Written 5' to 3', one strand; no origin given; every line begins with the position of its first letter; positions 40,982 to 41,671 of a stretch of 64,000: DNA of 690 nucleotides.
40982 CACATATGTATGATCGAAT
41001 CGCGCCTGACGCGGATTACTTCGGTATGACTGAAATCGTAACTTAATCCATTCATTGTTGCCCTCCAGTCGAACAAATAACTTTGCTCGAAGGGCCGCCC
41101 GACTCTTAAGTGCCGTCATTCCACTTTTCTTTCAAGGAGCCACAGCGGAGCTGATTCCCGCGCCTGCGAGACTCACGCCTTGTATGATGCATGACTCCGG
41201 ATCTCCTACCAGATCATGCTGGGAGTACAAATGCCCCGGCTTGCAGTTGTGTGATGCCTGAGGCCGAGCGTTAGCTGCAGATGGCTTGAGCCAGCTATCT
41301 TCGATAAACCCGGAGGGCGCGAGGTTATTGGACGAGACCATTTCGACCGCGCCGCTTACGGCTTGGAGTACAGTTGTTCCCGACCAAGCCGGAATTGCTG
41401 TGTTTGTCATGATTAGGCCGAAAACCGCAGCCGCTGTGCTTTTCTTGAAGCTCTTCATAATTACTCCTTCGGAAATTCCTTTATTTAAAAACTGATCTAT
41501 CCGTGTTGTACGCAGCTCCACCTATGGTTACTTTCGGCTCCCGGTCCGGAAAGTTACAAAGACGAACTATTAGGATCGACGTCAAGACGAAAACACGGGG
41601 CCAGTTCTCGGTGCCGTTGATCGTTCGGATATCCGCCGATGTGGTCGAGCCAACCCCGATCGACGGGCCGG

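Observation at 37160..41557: Uncharacterised 4.3-kb co-directional block behind one of the ECF promoters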

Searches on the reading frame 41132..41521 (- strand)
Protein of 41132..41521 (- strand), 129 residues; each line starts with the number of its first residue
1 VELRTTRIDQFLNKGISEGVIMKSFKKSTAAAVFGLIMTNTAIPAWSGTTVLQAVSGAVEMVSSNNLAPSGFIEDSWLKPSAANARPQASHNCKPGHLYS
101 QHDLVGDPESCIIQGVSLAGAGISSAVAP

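Call 3: search_protein_families(library=pfam, proteins=[window:41132-41521:-], max_evalue=0.1)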
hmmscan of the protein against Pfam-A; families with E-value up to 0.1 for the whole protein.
window:41132-41521:- (129 aa): 0 families

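Call 4: search_protein_families(library=ncbifam, proteins=[window:41132-41521:-], max_evalue=0.1)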
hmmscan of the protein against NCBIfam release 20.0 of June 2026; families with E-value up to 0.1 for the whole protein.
window:41132-41521:- (129 aa): 0 families

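Call 46: list_cluster_members(proteins=[window:41132-41458:-, window:40858-41055:-, window:40178-40687:-, window:37677-38699:-, window:37160-37675:-, window:41847-42134:+])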
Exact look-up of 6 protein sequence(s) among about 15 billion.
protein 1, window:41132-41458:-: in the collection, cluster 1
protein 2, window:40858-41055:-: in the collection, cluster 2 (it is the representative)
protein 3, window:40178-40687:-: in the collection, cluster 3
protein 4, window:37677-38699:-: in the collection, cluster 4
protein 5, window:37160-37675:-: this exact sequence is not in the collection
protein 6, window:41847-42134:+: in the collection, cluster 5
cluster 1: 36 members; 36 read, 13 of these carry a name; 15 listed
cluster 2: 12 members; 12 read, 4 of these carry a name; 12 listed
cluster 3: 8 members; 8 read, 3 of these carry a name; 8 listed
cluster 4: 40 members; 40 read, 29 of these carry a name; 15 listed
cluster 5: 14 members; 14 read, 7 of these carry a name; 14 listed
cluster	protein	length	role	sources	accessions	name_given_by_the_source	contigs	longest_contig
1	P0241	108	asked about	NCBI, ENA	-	-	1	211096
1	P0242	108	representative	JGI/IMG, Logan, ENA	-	hypothetical protein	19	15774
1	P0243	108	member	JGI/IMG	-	hypothetical protein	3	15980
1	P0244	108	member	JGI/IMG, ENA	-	hypothetical protein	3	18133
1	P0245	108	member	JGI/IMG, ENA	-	hypothetical protein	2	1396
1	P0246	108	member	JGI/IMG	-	hypothetical protein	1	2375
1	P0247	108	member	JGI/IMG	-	hypothetical protein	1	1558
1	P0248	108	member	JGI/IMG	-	hypothetical protein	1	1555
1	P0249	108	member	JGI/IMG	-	hypothetical protein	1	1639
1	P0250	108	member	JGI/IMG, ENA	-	hypothetical protein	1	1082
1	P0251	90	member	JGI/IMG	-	hypothetical protein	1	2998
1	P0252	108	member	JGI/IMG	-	hypothetical protein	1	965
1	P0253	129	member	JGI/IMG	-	hypothetical protein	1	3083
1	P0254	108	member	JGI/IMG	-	hypothetical protein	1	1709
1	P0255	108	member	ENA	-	-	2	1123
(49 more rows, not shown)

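Call 54: search_protein_representatives(protein=window:41132-41458:-)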
Query: 108 residues. Proteins with E-value up to 0.001 (for the whole library): 57; up to 1e-10: 13; up to 1e-30: 1. The best 57 are listed.
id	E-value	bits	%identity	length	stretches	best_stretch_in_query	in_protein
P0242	1.1e-57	208.6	92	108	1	1-108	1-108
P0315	6.0e-24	100.2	59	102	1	4-100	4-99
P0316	3.0e-20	88.4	48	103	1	5-98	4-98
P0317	3.4e-18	81.7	48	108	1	1-98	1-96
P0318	4.1e-18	81.5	45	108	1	2-102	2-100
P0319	7.9e-17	77.4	43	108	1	5-100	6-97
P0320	4.4e-16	75.0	49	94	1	2-77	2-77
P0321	2.1e-14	69.6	36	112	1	2-103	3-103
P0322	4.3e-13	65.4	41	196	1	1-97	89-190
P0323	6.2e-13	64.8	41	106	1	6-103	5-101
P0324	6.2e-12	61.6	54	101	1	19-78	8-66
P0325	1.0e-11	61.0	36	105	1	5-103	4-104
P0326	6.4e-11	58.4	36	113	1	6-92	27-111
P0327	2.5e-10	56.5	32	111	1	1-106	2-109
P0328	1.2e-09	54.3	38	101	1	8-101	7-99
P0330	4.1e-09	52.6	36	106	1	5-108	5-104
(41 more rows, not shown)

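Call 56: find_encoding_contigs(protein=P0321, flank=8000, max_places=3)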
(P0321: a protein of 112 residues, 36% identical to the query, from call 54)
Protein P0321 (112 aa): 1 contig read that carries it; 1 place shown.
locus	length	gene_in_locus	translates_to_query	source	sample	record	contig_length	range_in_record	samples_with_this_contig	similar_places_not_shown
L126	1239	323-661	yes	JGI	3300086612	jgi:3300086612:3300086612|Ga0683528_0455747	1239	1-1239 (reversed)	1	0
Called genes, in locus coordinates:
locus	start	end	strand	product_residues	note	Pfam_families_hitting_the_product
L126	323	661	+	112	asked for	-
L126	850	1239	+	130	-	?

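Call 57: find_encoding_contigs(protein=P0330, flank=8000, max_places=3)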
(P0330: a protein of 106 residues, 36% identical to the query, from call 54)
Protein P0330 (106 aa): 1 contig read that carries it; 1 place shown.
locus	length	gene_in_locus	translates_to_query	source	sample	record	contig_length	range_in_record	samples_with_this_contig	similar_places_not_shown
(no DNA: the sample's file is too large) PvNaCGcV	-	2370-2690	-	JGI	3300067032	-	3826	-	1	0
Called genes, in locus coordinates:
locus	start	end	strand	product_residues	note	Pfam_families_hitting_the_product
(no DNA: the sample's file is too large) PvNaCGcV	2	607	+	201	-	?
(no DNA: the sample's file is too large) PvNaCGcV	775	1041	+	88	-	-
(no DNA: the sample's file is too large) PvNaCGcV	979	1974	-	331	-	-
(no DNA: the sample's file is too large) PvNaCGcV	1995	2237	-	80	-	PF00486:Trans_reg_C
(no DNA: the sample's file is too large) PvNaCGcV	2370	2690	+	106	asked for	-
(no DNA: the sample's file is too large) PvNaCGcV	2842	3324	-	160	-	-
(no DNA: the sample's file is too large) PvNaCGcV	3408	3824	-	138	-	?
